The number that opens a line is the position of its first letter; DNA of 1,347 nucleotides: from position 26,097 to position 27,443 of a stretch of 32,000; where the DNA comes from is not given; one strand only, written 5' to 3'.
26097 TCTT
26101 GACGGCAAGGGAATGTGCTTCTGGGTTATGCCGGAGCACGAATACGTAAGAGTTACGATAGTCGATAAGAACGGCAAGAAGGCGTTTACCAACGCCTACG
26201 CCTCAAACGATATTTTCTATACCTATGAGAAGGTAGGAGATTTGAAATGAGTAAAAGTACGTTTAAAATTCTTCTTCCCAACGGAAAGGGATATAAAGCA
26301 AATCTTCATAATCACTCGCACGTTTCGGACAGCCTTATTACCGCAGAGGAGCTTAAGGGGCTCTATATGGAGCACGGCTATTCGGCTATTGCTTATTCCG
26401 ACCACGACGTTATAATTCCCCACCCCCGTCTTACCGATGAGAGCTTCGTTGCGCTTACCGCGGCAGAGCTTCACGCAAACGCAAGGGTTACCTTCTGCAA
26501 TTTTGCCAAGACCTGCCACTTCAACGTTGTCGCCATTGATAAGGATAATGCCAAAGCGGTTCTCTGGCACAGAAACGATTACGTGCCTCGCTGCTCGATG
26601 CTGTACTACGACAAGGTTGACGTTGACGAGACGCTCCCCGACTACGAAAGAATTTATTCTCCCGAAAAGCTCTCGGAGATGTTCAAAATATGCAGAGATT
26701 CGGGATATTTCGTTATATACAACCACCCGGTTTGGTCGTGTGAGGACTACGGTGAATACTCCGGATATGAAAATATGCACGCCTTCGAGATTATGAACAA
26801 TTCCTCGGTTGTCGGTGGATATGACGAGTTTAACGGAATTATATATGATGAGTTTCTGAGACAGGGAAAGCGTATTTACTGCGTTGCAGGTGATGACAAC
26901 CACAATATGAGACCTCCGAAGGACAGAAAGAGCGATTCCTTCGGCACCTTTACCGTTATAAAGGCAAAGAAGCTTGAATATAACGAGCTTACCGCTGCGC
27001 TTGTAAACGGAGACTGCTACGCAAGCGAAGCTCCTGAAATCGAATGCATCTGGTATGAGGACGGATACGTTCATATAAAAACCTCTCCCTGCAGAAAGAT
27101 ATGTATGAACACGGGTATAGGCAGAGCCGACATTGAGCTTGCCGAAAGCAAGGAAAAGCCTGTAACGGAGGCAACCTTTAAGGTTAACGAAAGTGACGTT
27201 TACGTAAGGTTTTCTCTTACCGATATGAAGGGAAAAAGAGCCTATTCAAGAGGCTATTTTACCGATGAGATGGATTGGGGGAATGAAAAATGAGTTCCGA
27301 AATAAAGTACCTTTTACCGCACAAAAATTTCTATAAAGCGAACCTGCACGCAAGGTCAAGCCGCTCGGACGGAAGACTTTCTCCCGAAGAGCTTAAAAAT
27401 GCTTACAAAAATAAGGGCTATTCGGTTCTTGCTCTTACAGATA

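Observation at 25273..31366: Six tandem PHP-fold paralogs form a duplicated A-B-C triad, and only the middle gene keeps the catalytic metal ligands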

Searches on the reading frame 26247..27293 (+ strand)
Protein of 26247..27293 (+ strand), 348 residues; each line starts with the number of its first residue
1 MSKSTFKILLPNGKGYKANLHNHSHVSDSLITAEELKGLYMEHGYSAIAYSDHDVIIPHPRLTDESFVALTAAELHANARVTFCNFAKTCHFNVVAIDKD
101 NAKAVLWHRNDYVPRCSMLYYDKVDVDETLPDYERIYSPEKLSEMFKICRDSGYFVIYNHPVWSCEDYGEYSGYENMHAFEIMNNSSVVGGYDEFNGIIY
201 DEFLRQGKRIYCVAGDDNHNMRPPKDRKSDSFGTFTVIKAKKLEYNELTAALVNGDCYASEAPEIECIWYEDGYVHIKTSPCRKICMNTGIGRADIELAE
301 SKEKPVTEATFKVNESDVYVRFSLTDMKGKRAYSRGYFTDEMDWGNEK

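Call 3: search_protein_families(library=pfam, proteins=[window:26247-27293:+], max_evalue=1)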
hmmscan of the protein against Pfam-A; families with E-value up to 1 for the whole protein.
window:26247-27293:+ (348 aa): 1 family
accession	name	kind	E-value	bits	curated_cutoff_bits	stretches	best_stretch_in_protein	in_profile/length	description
PF02811.25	PHP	-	0.0076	17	26.4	1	20-70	2-41/164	PHP domain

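Call 4: search_protein_families(library=ncbifam, proteins=[window:26247-27293:+], max_evalue=1)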
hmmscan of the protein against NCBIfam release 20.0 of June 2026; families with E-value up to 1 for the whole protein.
window:26247-27293:+ (348 aa): 3 families
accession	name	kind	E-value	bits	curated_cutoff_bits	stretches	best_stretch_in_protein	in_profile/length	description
NF038032.1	CehA_McbA_metalo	domain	1e-14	54.7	80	2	139-267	92-223/315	CehA/McbA family metallohydrolase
NF041577.1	nside_bi_sphtase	equivalog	0.0019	17.4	400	1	18-57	4-43/276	3',5'-nucleoside bisphosphate phosphatase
NF047791.1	RNaseRnm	equivalog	0.041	13.2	375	1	19-57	4-42/275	RNase RNM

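Call 7: search_solved_structures(query=window:26247-27290:+, max_evalue=10, show_alignments=3)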
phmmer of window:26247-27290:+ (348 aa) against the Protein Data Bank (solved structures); distinct sequences matched with E-value up to 10: 1.
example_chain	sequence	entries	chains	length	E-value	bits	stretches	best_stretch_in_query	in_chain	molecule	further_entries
6xgy_B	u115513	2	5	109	0.29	13.5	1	20-125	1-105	ABC transporter maintaining OM lipid asymmetry, cytoplasmic STAS component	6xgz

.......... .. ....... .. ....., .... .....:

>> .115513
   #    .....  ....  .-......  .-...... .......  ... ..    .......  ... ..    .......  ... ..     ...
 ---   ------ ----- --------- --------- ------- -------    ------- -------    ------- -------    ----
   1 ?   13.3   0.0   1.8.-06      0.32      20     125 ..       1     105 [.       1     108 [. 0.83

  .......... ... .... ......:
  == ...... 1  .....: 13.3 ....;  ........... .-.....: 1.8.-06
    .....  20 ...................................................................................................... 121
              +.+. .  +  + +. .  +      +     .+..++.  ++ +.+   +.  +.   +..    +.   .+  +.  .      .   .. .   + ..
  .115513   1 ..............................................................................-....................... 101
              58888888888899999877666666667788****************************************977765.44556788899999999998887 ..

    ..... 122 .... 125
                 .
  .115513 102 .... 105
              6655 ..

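Call 20: find_related_loci(query=A3, collection=genome_contigs, flank=8000)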
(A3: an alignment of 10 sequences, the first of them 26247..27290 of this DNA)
Query A3 (348 aa) in genome_contigs; peptide patterns used: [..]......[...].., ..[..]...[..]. (x = any residue, [..] = any of these).
597 stretches matched a pattern (row limit reached: there are more); 559 encode a relative of the query (tblastn E <= 1e-3); the best 80 are kept; 80 distinct loci.
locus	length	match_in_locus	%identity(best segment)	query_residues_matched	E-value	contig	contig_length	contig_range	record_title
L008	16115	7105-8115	48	7-342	6e-104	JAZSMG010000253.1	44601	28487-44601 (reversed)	MAG: Christensenellaceae bacterium isolate T1900044555_TS20190021.MAGScoT_cleanbin_000036 SGB_291_k141_1267339, whole ge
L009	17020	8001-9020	52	7-346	6e-104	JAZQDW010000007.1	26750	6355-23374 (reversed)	MAG: Eubacteriales bacterium isolate T1900044636_TS20190102.MAGScoT_cleanbin_000004 SGB_1145_k141_282734, whole genome s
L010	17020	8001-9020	48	7-342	2e-103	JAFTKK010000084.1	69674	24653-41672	MAG: Clostridia bacterium isolate RGIG3899 Roe_deer_Cecum-2__c583957, whole genome shotgun sequence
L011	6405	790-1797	50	7-342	6e-103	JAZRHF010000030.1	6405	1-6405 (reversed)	MAG: Clostridia bacterium isolate T1900045484_YK20190178.MAGScoT_cleanbin_000022 SGB_7333_k141_2112955, whole genome sho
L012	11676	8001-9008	50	7-342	2e-102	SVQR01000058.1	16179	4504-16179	MAG: Oscillospiraceae bacterium isolate SIG622 NODE_15984_length_16179_cov_1.285385, whole genome shotgun sequence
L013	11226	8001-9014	48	7-342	4e-102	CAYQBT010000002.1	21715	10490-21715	MAG TPA_asm: uncultured Lachnospiraceae bacterium isolate SRP315200_co1_709 genome assembly, contig: NODE_4225_length_21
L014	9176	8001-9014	50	7-342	3e-102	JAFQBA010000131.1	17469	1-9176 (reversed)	MAG: Clostridia bacterium isolate RGIG1656 Goat_Cecum-1__c717237, whole genome shotgun sequence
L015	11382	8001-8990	52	7-341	6e-101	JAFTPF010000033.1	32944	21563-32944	MAG: Clostridia bacterium isolate RGIG4024 Roe_deer_Cecum-5__c96807, whole genome shotgun sequence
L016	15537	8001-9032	48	2-341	8e-101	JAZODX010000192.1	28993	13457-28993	MAG: Eubacteriales bacterium isolate T1900044750_TS20190416.MAGScoT_cleanbin_000096 SGB_2195_k141_2228206, whole genome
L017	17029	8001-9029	47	7-348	2e-100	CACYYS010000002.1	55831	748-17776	MAG: uncultured Ruminococcus sp. isolate RUG12395 genome assembly, contig: RUG12395_asm_2, whole genome shotgun sequence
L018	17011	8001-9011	50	7-342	6e-100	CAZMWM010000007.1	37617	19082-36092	MAG TPA_asm: uncultured Lachnospiraceae bacterium isolate SRP225648_co1_88 genome assembly, contig: NODE_2107_length_376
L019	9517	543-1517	49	7-342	2e-99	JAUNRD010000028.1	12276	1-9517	MAG: Clostridia bacterium isolate S3M_St_2 NODE_1125_length_12276_cov_4.728582, whole genome shotgun sequence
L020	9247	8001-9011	49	7-342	4e-99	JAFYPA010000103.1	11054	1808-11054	MAG: Clostridia bacterium isolate RGIG7291 Water_buffalos_Cecum-4__c696985, whole genome shotgun sequence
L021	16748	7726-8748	46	2-342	8e-99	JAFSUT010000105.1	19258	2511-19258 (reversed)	MAG: Clostridia bacterium isolate RGIG3492 Goat_Rumen.Co__c2447899, whole genome shotgun sequence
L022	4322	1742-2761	50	7-342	2e-99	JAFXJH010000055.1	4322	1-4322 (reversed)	MAG: Clostridia bacterium isolate RGIG6466 Sheep_Rectum.Co__c1353330, whole genome shotgun sequence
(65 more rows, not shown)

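Call 34: predict_structure(alignment_id=A4)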
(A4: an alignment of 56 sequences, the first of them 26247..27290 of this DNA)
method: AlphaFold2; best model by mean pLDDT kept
length: 348 residues; sequences in the alignment: 56
mean_pLDDT: 95.9   pTM: 0.93
mean pLDDT of the five models: 95.9, 95.7, 95.7, 95.4, 95.5
residues with pLDDT >= 90: 330; 70-90: 14; 50-70: 3; < 50: 1
segments of 3 or more residues with pLDDT < 50: none
pLDDT, mean of each block of 10 residues (from residue 1): 85 94 96 97 98 97 98 97 91 98 96 92 95 97 98 98 95 98 97 96 97 96 91 97 98 98 98 98 98 97 97 97 98 98 78
secondary structure, 60 per line:
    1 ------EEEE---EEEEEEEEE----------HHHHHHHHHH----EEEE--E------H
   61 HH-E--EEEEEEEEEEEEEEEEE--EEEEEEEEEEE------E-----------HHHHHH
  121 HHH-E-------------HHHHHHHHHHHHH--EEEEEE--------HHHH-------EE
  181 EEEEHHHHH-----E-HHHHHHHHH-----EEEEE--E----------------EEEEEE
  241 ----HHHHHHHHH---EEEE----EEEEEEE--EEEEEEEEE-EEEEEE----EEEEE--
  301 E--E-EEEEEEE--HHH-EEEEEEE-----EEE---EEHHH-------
elements in order: E7-10 E14-22 H33-42 E47-50 E67-83 E86-96 H115-123 H139-151 E154-159 H168-171 E179-184 H185-189 H197-205 E211-215 E235-240 H245-253 E257-260 E265-271 E274-282 E284-289 E294-298 E306-312 E319-325 E331-333
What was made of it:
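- On BVU_3505/3E38-like two-domain PHP proteins: The secondary structure shows a C-terminal all-beta domain from about residue 265 (call 34).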

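Call 36: fold_search(model_id=the predicted structure, library=pdb)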
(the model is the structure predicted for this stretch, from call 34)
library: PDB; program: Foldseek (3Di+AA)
matches with E <= 10: 764; with E <= 0.001: 17
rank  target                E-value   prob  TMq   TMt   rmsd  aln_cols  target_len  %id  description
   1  3e38_A                2.0e-11  1.00  0.42  0.43  11.1       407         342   15  CRYSTAL STRUCTURE OF A TWO-DOMAIN PROTEIN CONTAINING PREDICTED PHP-LIKE METAL-DEPENDENT PHOSPHOESTERASE (BVU_3505) FRO (released 2008-10-07)
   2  3e38_B                2.5e-10  1.00  0.40  0.40  11.2       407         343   14  CRYSTAL STRUCTURE OF A TWO-DOMAIN PROTEIN CONTAINING PREDICTED PHP-LIKE METAL-DEPENDENT PHOSPHOESTERASE (BVU_3505) FRO (released 2008-10-07)
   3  2anu_B                5.2e-08  1.00  0.38  0.57   7.5       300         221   14  Crystal structure of Predicted metal-dependent phosphoesterase (PHP family) (tm0559) from THERMOTOGA MARITIMA at 2.40  (released 2005-10-18)
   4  2anu_C                8.8e-08  1.00  0.40  0.61   5.5       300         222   14  Crystal structure of Predicted metal-dependent phosphoesterase (PHP family) (tm0559) from THERMOTOGA MARITIMA at 2.40  (released 2005-10-18)
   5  2anu_E                1.1e-07  1.00  0.41  0.61   5.4       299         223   15  Crystal structure of Predicted metal-dependent phosphoesterase (PHP family) (tm0559) from THERMOTOGA MARITIMA at 2.40  (released 2005-10-18)
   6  2anu_D                1.4e-07  1.00  0.40  0.61   5.4       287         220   14  Crystal structure of Predicted metal-dependent phosphoesterase (PHP family) (tm0559) from THERMOTOGA MARITIMA at 2.40  (released 2005-10-18)
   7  2anu_A                1.9e-07  1.00  0.40  0.59   5.8       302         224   14  Crystal structure of Predicted metal-dependent phosphoesterase (PHP family) (tm0559) from THERMOTOGA MARITIMA at 2.40  (released 2005-10-18)
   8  2anu_F                3.2e-07  1.00  0.40  0.60   5.1       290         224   16  Crystal structure of Predicted metal-dependent phosphoesterase (PHP family) (tm0559) from THERMOTOGA MARITIMA at 2.40  (released 2005-10-18)
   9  7ug9                  1.4e-06  1.00  0.39  0.62   5.2       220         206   14  Crystal structure of RNase AM PHP domain (released 2022-08-31)
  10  9etk                  1.6e-06  1.00  0.40  0.49   8.9       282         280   13  Crystal structure of Vibrio cholerae RNase AM (released 2024-09-11)
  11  3e0f                  2.4e-05  1.00  0.37  0.44   9.6       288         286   14  Crystal structure of a putative metal-dependent phosphoesterase (bad_1165) from bifidobacterium adolescentis atcc 15703  (released 2008-09-02)
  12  3o0f                  5.2e-05  1.00  0.35  0.42   9.2       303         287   10  Crystal structure of a putative metal-dependent phosphoesterase (BAD_1165) from bifidobacterium adolescentis atcc 15703  (released 2010-08-25)
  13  4gx9_B                3.0e-04  0.99  0.32  0.35   9.3       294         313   12  Crystal structure of a DNA polymerase III alpha-epsilon chimera (released 2013-04-03)
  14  5fkv_A                4.0e-04  1.00  0.30  0.11   8.6       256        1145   13  cryo-EM structure of the E. coli replicative DNA polymerase complex bound to DNA (DNA polymerase III alpha, beta, epsi (released 2015-11-25)
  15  2yb1                  4.5e-04  1.00  0.34  0.40  10.3       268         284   13  Structure of an amidohydrolase from Chromobacterium violaceum (EFI target EFI-500202) with bound Mn, AMP and phosphate. (released 2011-03-16)
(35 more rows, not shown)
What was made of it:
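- Closest known: Variant. Same: Pol III alpha PHP domains are among the Foldseek hits of B1 (call 36).
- Checked: B1 model pLDDT 95.9; best Foldseek hits 3E38, 2ANU, RNase AM and Pol III alpha PHP, all at probability 1.00 (calls 34, 36).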

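Call 45: search_solved_structures(query=A4, max_evalue=0.001, show_alignments=2)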
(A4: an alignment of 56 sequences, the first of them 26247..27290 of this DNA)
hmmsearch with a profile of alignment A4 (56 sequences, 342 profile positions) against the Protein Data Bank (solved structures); distinct sequences matched with E-value up to 0.001: 1.
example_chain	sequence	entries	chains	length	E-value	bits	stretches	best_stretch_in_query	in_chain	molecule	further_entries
9etk_A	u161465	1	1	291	0.00091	21.6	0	15-100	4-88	Metal-dependent phosphoesterases (PHP family)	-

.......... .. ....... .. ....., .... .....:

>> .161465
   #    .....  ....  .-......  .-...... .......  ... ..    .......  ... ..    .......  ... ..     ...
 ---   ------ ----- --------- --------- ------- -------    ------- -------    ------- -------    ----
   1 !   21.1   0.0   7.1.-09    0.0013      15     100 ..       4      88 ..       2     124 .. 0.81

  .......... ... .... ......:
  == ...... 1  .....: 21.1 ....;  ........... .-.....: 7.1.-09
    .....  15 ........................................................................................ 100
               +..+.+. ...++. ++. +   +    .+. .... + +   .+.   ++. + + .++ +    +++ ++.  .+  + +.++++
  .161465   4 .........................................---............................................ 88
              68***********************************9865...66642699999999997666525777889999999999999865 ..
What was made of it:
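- On PHP superfamily (PF02811): A family profile also hits the RNase AM PHP protein 9ETK at E 9e-4 (call 45).
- Tried and rejected: It gave only a spurious His-tag hit (call 7), and the profile search gave one marginal hit (call 45).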

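Call 46: search_protein_families(library=pfam, alignment_id=A4, max_evalue=0.01)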
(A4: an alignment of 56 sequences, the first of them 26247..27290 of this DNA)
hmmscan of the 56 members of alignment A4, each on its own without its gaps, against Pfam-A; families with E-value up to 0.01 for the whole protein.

A. member 1, window:26247-27290:+ (348 aa): 1 family
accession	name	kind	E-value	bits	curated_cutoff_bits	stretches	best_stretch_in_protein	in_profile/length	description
PF02811.25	PHP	-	0.0076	17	26.4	0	20-70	2-41/164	PHP domain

B. families by the number of members that match (of 56 scanned): 4 families
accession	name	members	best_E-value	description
PF02811.25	PHP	49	1.2e-09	PHP domain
PF13923.12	zf-C3HC4_2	1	0.0036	Zinc finger, C3HC4 type (RING finger)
PF22020.1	RlmL_1st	1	0.0073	RlmL ferredoxin-like domain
PF24469.2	F54D1_6_C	1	0.0092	F54D1.6, C-terminal Sushi-like domain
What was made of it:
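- On PHP superfamily (PF02811): However, 49 of 56 family members match at E<=0.01, with a best E of 1.2e-9 (call 46).
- Checked: 49 of 56 family members hit PF02811 (call 46).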
